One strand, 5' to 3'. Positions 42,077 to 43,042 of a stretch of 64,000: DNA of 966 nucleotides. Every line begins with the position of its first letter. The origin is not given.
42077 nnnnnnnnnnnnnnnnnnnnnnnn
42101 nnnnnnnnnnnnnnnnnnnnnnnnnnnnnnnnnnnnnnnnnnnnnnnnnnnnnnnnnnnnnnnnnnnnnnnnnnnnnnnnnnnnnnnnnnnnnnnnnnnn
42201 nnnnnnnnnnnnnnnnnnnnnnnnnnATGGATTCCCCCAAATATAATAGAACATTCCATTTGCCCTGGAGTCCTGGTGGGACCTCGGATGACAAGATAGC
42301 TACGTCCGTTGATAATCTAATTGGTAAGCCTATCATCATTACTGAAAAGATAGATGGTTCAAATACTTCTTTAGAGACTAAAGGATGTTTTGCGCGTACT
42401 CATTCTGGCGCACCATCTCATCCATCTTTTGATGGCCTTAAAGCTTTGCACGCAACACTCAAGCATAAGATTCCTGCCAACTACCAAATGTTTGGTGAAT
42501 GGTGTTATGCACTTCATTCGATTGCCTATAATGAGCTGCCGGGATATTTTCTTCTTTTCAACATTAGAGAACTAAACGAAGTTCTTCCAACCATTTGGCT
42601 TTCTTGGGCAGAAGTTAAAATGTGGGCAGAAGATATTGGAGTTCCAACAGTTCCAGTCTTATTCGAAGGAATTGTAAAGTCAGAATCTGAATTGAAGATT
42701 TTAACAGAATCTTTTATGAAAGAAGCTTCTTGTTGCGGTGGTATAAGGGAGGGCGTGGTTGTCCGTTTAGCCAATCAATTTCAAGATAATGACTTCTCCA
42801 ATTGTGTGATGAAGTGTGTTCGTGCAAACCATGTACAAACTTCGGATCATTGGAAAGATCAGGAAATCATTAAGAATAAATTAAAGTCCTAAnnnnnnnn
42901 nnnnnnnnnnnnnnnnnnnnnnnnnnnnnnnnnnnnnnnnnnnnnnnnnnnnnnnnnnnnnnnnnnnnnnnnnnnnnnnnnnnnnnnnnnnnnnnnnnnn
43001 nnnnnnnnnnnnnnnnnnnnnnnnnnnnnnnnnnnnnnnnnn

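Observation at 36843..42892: Two compact (221-253 aa) paralogous ligase-family nucleotidyltransferases flanking an Rnl1-like ligase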

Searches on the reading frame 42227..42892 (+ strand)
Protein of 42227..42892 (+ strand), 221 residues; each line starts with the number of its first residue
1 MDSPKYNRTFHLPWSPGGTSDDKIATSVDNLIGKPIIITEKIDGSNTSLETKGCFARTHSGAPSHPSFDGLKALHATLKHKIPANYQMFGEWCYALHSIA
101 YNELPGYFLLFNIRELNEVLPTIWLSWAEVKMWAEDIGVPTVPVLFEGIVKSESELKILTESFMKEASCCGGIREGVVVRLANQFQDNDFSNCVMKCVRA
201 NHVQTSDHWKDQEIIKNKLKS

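Call 3: search_protein_families(library=pfam, proteins=[window:42227-42892:+], max_evalue=0.01)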
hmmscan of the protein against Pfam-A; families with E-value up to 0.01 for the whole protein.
window:42227-42892:+ (221 aa): 1 family
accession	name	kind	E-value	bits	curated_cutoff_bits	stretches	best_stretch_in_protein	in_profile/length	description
PF09414.15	RNA_ligase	-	1.2e-29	104.1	27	1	35-198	2-171/171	RNA ligase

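Call 7: search_solved_structures(query=window:42227-42892:+, max_evalue=1, show_alignments=2)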
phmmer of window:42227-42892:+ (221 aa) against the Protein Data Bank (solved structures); distinct sequences matched with E-value up to 1: 0.

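Call 8: search_protein_families(library=ncbifam, proteins=[window:42227-42892:+], max_evalue=0.01)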
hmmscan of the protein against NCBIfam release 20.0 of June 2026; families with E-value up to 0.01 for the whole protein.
window:42227-42892:+ (221 aa): 0 families

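Call 9: search_protein_families(library=phrogs, proteins=[window:42227-42892:+], max_evalue=0.01)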
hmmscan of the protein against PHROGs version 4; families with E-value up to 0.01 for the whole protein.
window:42227-42892:+ (221 aa): 4 families
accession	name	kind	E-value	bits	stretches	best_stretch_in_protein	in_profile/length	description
phrog_24030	-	DNA, RNA and nucleotide metabolism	4.5e-49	168.6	1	5-220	135-341/342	RNA ligase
phrog_34045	-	unknown function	9.5e-46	157.1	1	5-218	8-209/219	-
phrog_548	-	DNA, RNA and nucleotide metabolism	3.2e-13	50.6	1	33-205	30-236/341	RNA ligase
phrog_968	-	DNA, RNA and nucleotide metabolism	0.00037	20.5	1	108-183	299-374/398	RNA ligase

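Call 15: find_homologous_proteins(query=window:42227-42892:+)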
Query window:42227-42892:+ (221 aa): 1502 proteins with E <= 0.001 among 1609 candidates; the best 120 are listed.
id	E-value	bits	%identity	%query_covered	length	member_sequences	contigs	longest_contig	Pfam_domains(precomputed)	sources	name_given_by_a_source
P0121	2.6e-150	516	100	100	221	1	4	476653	PF09414.16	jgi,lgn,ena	jgi:hypothetical protein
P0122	7.8e-126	436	81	100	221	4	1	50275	PF09414.16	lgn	-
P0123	3.4e-120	418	79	100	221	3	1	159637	PF09414.16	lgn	-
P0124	3.9e-113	394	76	100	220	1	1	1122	PF09414.16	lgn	-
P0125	6.9e-113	394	73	99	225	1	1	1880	PF09414.16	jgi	jgi:hypothetical protein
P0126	1.4e-112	393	75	100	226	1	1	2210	PF09414.16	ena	-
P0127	4.2e-112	391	76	100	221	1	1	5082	PF09414.16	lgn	-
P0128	8.9e-112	390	76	100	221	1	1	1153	PF09414.16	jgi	jgi:hypothetical protein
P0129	9.8e-112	390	76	100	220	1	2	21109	PF09414.16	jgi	-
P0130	1.0e-111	390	75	100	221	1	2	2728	PF09414.16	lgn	-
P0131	2.8e-111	388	75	100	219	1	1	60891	PF09414.16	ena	-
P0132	4.3e-111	388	75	100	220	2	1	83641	PF09414.16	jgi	jgi:hypothetical protein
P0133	6.8e-111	387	73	100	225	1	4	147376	PF09414.16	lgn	-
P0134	1.0e-110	387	75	100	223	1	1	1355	PF09414.16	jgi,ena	-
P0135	1.1e-110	386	75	100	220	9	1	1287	PF09414.16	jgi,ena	-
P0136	4.6e-110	384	75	100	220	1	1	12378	PF09414.16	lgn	-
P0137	9.5e-110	383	75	100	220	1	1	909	PF09414.16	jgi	-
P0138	2.7e-109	382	73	100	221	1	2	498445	PF09414.16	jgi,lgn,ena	-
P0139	3.4e-109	382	73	99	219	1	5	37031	PF09414.16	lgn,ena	-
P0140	4.3e-109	381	74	100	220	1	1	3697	PF09414.16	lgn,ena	-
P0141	4.7e-109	381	73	100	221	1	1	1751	PF09414.16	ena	-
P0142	7.9e-109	380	73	100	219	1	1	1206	PF09414.16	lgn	-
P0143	8.6e-109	380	74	100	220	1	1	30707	PF09414.16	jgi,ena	-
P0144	1.3e-108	380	72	100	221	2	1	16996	PF09414.16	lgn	-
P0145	1.8e-108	379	73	100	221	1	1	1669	PF09414.16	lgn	-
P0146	1.9e-108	379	73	99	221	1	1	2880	PF09414.16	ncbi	-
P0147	2.1e-108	379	74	100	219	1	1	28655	PF09414.16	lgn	-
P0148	2.5e-108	379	72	99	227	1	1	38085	PF09414.16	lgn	-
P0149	4.8e-108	378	73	100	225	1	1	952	PF09414.16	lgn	-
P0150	4.9e-108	378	72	100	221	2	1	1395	PF09414.16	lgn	-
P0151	6.6e-108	377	75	100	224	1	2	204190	PF09414.16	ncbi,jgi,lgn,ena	jgi:hypothetical protein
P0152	6.8e-108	377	73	100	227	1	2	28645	PF09414.16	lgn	-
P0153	1.0e-107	377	72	100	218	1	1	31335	PF09414.16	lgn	-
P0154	1.3e-107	376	73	100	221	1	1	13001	PF09414.16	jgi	-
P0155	1.6e-107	376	74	100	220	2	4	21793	PF09414.16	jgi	-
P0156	1.7e-107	376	74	100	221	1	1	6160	PF09414.16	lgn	-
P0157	1.8e-107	376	72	100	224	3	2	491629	PF09414.16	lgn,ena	-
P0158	4.6e-107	375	74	99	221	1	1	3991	PF09414.16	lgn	-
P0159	4.8e-107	375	71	100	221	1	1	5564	PF09414.16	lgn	-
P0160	4.9e-107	374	71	100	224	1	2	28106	PF09414.16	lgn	-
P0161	5.2e-107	374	72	100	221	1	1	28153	PF09414.16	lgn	-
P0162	6.8e-107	374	70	100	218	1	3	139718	PF09414.16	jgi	jgi:hypothetical protein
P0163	7.4e-107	374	72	100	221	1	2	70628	PF09414.16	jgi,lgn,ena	jgi:hypothetical protein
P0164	7.6e-107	374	73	100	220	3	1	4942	PF09414.16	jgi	jgi:hypothetical protein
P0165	8.5e-107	374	72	100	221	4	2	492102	PF09414.16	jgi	jgi:hypothetical protein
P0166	8.6e-107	374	72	100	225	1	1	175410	PF09414.16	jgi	jgi:hypothetical protein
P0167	9.2e-107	374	73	100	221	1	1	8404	PF09414.16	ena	-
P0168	9.8e-107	373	72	100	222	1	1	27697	PF09414.16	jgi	jgi:RNA ligase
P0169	1.2e-106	373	74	99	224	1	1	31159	PF09414.16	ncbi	-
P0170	1.2e-106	373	72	100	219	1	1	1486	PF09414.16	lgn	-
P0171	1.4e-106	373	72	100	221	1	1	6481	PF09414.16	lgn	-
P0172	1.5e-106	373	71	100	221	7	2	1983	PF09414.16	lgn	-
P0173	1.7e-106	373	71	100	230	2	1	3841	PF09414.16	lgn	-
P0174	1.7e-106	373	70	100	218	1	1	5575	PF09414.16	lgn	-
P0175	1.8e-106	373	72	100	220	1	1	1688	PF09414.16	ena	-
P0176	2.2e-106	372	71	100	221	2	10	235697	PF09414.16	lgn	-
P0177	3.1e-106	372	71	100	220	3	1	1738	PF09414.16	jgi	jgi:hypothetical protein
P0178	3.1e-106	372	72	100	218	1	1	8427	PF09414.16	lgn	-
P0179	3.2e-106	372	73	100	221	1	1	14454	PF09414.16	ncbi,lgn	-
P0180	3.3e-106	372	73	100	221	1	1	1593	PF09414.16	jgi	jgi:hypothetical protein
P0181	4.5e-106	371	71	100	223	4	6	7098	PF09414.16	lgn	-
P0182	5.1e-106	371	72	100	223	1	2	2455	PF09414.16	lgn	-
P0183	8.3e-106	370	72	100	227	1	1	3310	PF09414.16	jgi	jgi:hypothetical protein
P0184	1.5e-105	370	71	100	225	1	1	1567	PF09414.16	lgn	-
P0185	1.5e-105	370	73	100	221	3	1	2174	PF09414.16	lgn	-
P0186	1.6e-105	370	72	100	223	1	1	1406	PF09414.16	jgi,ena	-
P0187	1.6e-105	370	72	100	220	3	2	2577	PF09414.16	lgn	-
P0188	1.7e-105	369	72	100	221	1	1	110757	PF09414.16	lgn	-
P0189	1.8e-105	369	72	99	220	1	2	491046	PF09414.16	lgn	-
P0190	1.8e-105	369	75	95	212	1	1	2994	PF09414.16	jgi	-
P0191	2.1e-105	369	71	100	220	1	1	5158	PF09414.16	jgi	jgi:hypothetical protein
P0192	2.1e-105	369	72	100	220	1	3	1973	PF09414.16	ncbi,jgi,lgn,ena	jgi:hypothetical protein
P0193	2.6e-105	369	71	100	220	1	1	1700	PF09414.16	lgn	-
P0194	3.5e-105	368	70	100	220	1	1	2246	PF09414.16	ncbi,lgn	-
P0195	3.6e-105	368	71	100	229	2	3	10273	PF09414.16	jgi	jgi:hypothetical protein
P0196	4.6e-105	368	70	100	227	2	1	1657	PF09414.16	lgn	-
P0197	5.0e-105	368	70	100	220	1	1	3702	PF09414.16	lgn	-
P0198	5.6e-105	368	71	100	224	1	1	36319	PF09414.16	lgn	-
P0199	5.6e-105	368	70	100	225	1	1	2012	PF09414.16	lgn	-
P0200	5.6e-105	368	71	100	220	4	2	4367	PF09414.16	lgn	-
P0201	5.7e-105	368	71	100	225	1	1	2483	PF09414.16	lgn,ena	-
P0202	6.3e-105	368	70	100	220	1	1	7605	PF09414.16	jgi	jgi:hypothetical protein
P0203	6.8e-105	367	72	100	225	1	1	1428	PF09414.16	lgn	-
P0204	8.3e-105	367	72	100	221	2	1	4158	PF09414.16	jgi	jgi:hypothetical protein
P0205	8.6e-105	367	71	100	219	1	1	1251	PF09414.16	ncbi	-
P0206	8.8e-105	367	70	100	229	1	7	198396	PF09414.16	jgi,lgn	jgi:hypothetical protein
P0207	9.1e-105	367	72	100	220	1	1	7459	PF09414.16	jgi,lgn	-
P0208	1.1e-104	367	70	100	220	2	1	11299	PF09414.16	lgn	-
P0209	1.2e-104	367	72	100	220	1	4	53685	PF09414.16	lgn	-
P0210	1.2e-104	367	71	100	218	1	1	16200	PF09414.16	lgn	-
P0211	1.3e-104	367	71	100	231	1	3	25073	PF09414.16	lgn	-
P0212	1.3e-104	367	72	100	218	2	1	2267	PF09414.16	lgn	-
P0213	1.6e-104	366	69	100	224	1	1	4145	PF09414.16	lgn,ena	-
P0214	1.7e-104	366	71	100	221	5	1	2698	PF09414.16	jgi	jgi:hypothetical protein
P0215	1.8e-104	366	70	100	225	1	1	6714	PF09414.16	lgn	-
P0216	1.9e-104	366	70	100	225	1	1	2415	PF09414.16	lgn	-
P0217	2.1e-104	366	70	100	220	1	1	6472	PF09414.16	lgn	-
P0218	2.4e-104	366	71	100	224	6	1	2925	PF09414.16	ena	-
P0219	2.6e-104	366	69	100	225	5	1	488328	PF09414.16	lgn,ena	-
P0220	2.7e-104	365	70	100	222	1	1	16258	PF09414.16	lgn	-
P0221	3.2e-104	365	71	99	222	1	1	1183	PF09414.16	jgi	jgi:hypothetical protein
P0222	3.2e-104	365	71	100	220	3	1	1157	PF09414.16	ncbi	-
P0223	3.3e-104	365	73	100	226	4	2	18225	PF09414.16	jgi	jgi:hypothetical protein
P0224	3.4e-104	365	71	100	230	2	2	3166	PF09414.16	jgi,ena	-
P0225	3.4e-104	365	72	100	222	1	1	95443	PF09414.16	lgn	-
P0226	6.1e-104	364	69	100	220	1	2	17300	PF09414.16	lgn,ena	-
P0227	6.2e-104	364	71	100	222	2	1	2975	PF09414.16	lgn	-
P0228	6.4e-104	364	71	100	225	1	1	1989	PF09414.16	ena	-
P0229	6.4e-104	364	73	100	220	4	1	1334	PF09414.16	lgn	-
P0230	8.1e-104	364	71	100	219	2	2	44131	PF09414.16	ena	-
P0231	1.1e-103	364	70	99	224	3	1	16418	PF09414.16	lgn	-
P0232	1.1e-103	364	72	95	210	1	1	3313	PF09414.16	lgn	-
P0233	1.6e-103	363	70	100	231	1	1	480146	PF09414.16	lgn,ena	-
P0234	2.2e-103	363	70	100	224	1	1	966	PF09414.16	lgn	-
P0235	2.3e-103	362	72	100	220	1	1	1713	PF09414.16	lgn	-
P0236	2.3e-103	362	71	100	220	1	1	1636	PF09414.16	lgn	-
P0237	2.8e-103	362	72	100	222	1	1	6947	PF09414.16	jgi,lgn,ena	-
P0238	3.1e-103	362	69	100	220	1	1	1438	PF09414.16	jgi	jgi:hypothetical protein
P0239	3.2e-103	362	69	100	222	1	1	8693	PF09414.16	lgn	-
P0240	3.5e-103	362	70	100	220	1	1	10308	PF09414.16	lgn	-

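Call 19: search_solved_structures(query=A2, max_evalue=10, show_alignments=3)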
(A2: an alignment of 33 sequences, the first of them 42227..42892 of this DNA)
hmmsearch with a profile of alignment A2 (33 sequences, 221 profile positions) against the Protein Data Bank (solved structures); distinct sequences matched with E-value up to 10: 3.
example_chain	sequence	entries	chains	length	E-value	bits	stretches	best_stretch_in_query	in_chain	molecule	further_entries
10pl_C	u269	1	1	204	0.56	12.9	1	51-91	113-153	Flagellar filament outer layer protein FlaA, putative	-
10pl_D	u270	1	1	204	0.57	12.9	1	51-91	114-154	Flagellar filament outer layer protein FlaA, putative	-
9pin_A7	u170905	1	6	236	0.7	12.6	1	51-91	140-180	Flagellar filament outer layer protein FlaA, putative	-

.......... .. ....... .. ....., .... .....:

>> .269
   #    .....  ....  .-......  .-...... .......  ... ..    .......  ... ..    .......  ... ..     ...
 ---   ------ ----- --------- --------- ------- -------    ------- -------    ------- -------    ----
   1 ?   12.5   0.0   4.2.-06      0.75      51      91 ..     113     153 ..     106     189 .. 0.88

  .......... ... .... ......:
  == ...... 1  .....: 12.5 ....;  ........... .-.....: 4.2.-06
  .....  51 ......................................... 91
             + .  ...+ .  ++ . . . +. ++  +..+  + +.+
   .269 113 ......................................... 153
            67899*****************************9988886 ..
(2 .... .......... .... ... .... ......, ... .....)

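Call 30: predict_structure(alignment_id=A2)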
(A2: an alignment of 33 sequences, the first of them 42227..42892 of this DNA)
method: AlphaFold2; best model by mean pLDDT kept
length: 221 residues; sequences in the alignment: 33
mean_pLDDT: 80.2   pTM: 0.80
mean pLDDT of the five models: 80.2, 79.0, 75.6, 75.3, 70.9
residues with pLDDT >= 90: 112; 70-90: 52; 50-70: 24; < 50: 33
segments of 3 or more residues with pLDDT < 50: 1-5, 96-104, 203-221
pLDDT, mean of each block of 10 residues (from residue 1): 51 81 86 97 85 73 70 91 93 60 69 89 96 95 97 98 86 85 95 89 42 41 37
secondary structure, 60 per line:
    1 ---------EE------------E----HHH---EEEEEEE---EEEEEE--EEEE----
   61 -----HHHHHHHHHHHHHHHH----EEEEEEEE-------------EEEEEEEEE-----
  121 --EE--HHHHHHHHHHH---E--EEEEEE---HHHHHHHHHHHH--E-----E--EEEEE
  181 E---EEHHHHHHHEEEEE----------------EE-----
elements in order: E35-41 E45-50 E53-56 H66-81 E86-93 E107-115 H127-137 E144-149 H153-164 E176-181 H187-193 E194-198

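Call 34: fold_search(model_id=the predicted structure, library=pdb)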
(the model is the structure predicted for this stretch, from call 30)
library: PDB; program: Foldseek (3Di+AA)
matches with E <= 10: 361; with E <= 0.001: 60
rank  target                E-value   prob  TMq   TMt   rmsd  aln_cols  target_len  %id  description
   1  2hvr_A                1.2e-07  1.00  0.50  0.37   9.2       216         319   17  Structure of T4 RNA Ligase 2 with Nicked 5'-Adenylated nucleic acid duplex containing a 3'-deoxyribonucleotide at the  (released 2006-10-17)
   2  2hvr_B                2.4e-07  1.00  0.51  0.38   8.8       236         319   14  Structure of T4 RNA Ligase 2 with Nicked 5'-Adenylated nucleic acid duplex containing a 3'-deoxyribonucleotide at the  (released 2006-10-17)
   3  1s68                  3.0e-07  1.00  0.49  0.47   9.6       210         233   17  Structure and Mechanism of RNA Ligase (released 2004-02-24)
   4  2hvq                  5.0e-07  1.00  0.48  0.35   8.7       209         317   14  Structure of Adenylated full-length T4 RNA Ligase 2 (released 2006-10-17)
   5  2vug_A                7.4e-07  1.00  0.49  0.31   5.4       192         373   19  The structure of an archaeal homodimeric RNA ligase (released 2008-06-03)
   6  3qwu_A                7.4e-07  1.00  0.48  0.31   5.5       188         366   21  Putative ATP-dependent DNA ligase from Aquifex aeolicus. (released 2011-03-16)
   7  8ucf                  9.9e-07  1.00  0.47  0.30   6.7       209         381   20  Thermophilic RNA Ligase from Palaeococcus pacificus K238G (released 2024-02-21)
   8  8uce_B                1.2e-06  1.00  0.47  0.29   6.5       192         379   20  Thermophilic RNA Ligase from Palaeococcus pacificus + AMP (released 2024-02-21)
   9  8uci_B                1.4e-06  1.00  0.47  0.30   5.5       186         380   21  Thermophilic RNA Ligase from Palaeococcus pacificus K238G + AMP (released 2024-02-21)
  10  6vtf_A                1.6e-06  1.00  0.54  0.37   4.8       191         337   19  Naegleria gruberi RNA ligase with PPi (released 2020-04-08)
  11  8uce_A                1.7e-06  1.00  0.47  0.30   5.5       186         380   21  Thermophilic RNA Ligase from Palaeococcus pacificus + AMP (released 2024-02-21)
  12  6vt4                  2.2e-06  1.00  0.52  0.36   8.6       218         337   19  Naegleria gruberi RNA ligase R149A mutant apo (released 2020-04-08)
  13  6vtg_A                2.8e-06  1.00  0.52  0.36   4.4       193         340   14  Naegleria gruberi RNA ligase E227A mutant apo (released 2020-04-08)
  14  8ucg_B                2.8e-06  1.00  0.47  0.30   6.6       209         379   20  Thermophilic RNA Ligase from Palaeococcus pacificus K92A (released 2024-02-21)
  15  8ucg_A                2.9e-06  1.00  0.47  0.30   6.4       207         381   20  Thermophilic RNA Ligase from Palaeococcus pacificus K92A (released 2024-02-21)
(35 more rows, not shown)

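Call 35: search_dna_similar(query=window:42227-42892:+, collection=phages, mode=protein, max_rows=25)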
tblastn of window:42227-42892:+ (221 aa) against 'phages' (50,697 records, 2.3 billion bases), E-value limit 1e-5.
Records with a match: 28; places in all: 28; records where one place covers at least 80% of the query: 28.
Best place of each record, by identity: <60% 28.
By first word of the organism name: uncultured 9; Caulobacter 8; Agrobacterium 2; Acinetobacter 2; Halogranum 2; Salicola 1; Bertelyvirus 1; Xanthomonas 1; Sinorhizobium 1; Ralstonia 1.
By host as written in the record: - 9; Caulobacter vibrioides CB15 9; Agrobacterium tumefaciens C58 2; Acinetobacter baumannii DSM 30007 2; Halogranum sp. SS5-1 2; Salicola sp. PV4 1; Xanthomonas citri 1; Sinohrizobium meliloti NRRL L-50 1; and 1 more.
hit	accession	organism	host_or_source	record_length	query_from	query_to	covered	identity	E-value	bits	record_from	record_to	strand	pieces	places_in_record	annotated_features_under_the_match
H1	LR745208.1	uncultured phage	metagenomic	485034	5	220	98%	44.7%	1e-49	178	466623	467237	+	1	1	record has no annotation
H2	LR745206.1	uncultured phage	metagenomic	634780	5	209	93%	46.6%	1e-55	196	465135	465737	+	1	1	record has no annotation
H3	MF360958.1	Salicola phage SCTP-2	Salicola sp. PV4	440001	5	220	98%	41.7%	2e-38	146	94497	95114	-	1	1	101: hypothetical protein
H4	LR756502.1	uncultured phage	metagenomic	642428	5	209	93%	43.9%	2e-53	189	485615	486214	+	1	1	record has no annotation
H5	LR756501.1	uncultured phage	metagenomic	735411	5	220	98%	40.3%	6e-42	156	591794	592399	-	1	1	record has no annotation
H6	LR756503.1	uncultured phage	metagenomic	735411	5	220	98%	40.3%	6e-42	156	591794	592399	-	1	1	record has no annotation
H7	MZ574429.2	Caulobacter phage C1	Caulobacter vibrioides CB15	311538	5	221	98%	39.3%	1e-35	138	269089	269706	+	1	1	hypothetical protein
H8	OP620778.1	Bertelyvirus sp.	Caulobacter vibrioides CB15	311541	5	221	98%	39.3%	1e-35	138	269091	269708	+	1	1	hypothetical protein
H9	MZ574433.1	Caulobacter phage RB23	Caulobacter vibrioides CB15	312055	5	221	98%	39.3%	1e-35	138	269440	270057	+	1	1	hypothetical protein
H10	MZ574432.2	Caulobacter phage BL47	Caulobacter vibrioides CB15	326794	5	221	98%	39.3%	1e-35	138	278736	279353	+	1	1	hypothetical protein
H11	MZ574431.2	Caulobacter phage J4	Caulobacter vibrioides CB15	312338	5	221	98%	39.3%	7e-35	136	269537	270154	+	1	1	hypothetical protein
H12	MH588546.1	Caulobacter phage CcrBL9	Caulobacter vibrioides CB15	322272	5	219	97%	38.2%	1e-33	132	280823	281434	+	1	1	hypothetical protein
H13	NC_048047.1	Caulobacter phage CcrBL9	Caulobacter vibrioides CB15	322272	5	219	97%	38.2%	1e-33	132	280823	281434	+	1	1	RNA ligase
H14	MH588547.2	Caulobacter phage CcrSC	Caulobacter vibrioides CB15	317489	5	219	97%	38.2%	3e-33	131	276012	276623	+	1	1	hypothetical protein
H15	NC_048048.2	Caulobacter phage CcrSC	Caulobacter vibrioides CB15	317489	5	219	97%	38.2%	3e-33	131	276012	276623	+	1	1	RNA ligase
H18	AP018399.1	Xanthomonas phage XacN1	Xanthomonas citri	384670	5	220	98%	36.3%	2e-33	132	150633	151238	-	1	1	2'-5' RNA ligase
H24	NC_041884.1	Acinetobacter phage vB_AbaM_ME3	Acinetobacter baumannii DSM 30007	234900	5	220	98%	31.1%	3e-22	100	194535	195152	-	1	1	RNA ligase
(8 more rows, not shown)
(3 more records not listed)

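Call 64: get_annotated_region(hit=H13, flank=4000)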
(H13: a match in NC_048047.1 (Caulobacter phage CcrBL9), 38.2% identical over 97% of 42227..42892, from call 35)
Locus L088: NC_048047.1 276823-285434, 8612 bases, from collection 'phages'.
description: Caulobacter phage CcrBL9, complete genome.
organism: Caulobacter phage CcrBL9 (NCBI taxid 2283270)
taxonomy: Viruses; Duplodnaviria; Heunggongvirae; Uroviricota; Caudoviricetes; Dolichocephalovirinae; Bertelyvirus; Bertelyvirus BL9
host: Caulobacter vibrioides CB15; source: -; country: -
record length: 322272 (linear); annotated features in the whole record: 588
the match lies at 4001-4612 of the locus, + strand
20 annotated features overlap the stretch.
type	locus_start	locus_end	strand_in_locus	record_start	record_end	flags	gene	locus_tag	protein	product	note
CDS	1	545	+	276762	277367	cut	-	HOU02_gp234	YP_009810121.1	hypothetical protein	-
CDS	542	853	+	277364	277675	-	-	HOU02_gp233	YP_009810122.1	hypothetical protein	-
CDS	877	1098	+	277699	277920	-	-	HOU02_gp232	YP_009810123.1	hypothetical protein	-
CDS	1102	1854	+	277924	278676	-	-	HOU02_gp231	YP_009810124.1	hypothetical protein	-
CDS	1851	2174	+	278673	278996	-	-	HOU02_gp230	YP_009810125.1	hypothetical protein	-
CDS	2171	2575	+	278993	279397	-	-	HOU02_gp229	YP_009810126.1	hypothetical protein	-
CDS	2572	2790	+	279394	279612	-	-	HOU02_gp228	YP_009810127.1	hypothetical protein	-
CDS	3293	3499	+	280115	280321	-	-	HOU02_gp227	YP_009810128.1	hypothetical protein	-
CDS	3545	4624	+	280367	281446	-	-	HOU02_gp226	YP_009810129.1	RNA ligase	-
CDS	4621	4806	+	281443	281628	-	-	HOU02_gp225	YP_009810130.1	hypothetical protein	-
CDS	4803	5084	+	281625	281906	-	-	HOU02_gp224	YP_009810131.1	hypothetical protein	-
CDS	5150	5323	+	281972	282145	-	-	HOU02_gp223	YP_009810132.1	hypothetical protein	-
CDS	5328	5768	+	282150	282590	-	-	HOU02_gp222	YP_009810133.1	hypothetical protein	-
CDS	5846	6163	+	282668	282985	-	-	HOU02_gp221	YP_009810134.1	hypothetical protein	-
CDS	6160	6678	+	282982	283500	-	-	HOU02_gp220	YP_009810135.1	hypothetical protein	-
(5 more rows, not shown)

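Call 65: get_annotated_region(hit=H18, flank=4000)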
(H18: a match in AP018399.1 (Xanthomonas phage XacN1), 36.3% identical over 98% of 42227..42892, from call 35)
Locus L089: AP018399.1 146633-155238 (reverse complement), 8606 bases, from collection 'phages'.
description: Xanthomonas phage XacN1 DNA, complete genome.
organism: Xanthomonas phage XacN1 (NCBI taxid 2042251)
taxonomy: Viruses; Duplodnaviria; Heunggongvirae; Uroviricota; Caudoviricetes
host: Xanthomonas citri; source: -; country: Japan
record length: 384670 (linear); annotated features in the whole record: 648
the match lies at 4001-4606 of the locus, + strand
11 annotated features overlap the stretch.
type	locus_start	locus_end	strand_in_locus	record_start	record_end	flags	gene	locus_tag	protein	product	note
CDS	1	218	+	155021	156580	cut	-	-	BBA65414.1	DNA primase/helicase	ORF266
CDS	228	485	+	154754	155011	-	-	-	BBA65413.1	predicted ORF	ORF265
CDS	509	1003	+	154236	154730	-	-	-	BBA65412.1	predicted ORF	ORF264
CDS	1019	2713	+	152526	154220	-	-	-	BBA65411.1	putative T5 A1-like protein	ORF263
CDS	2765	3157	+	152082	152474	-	-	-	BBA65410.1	predicted ORF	ORF262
CDS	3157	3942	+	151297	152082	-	-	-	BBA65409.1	hypothetical protein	ORF261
CDS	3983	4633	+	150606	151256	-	-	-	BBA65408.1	2'-5' RNA ligase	ORF260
CDS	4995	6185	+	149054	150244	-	-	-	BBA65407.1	hypothetical protein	ORF259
CDS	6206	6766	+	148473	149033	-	-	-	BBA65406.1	hypothetical protein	ORF258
CDS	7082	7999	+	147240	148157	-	-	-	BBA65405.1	hypothetical protein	ORF257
CDS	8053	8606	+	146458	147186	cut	-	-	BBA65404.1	predicted ORF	ORF256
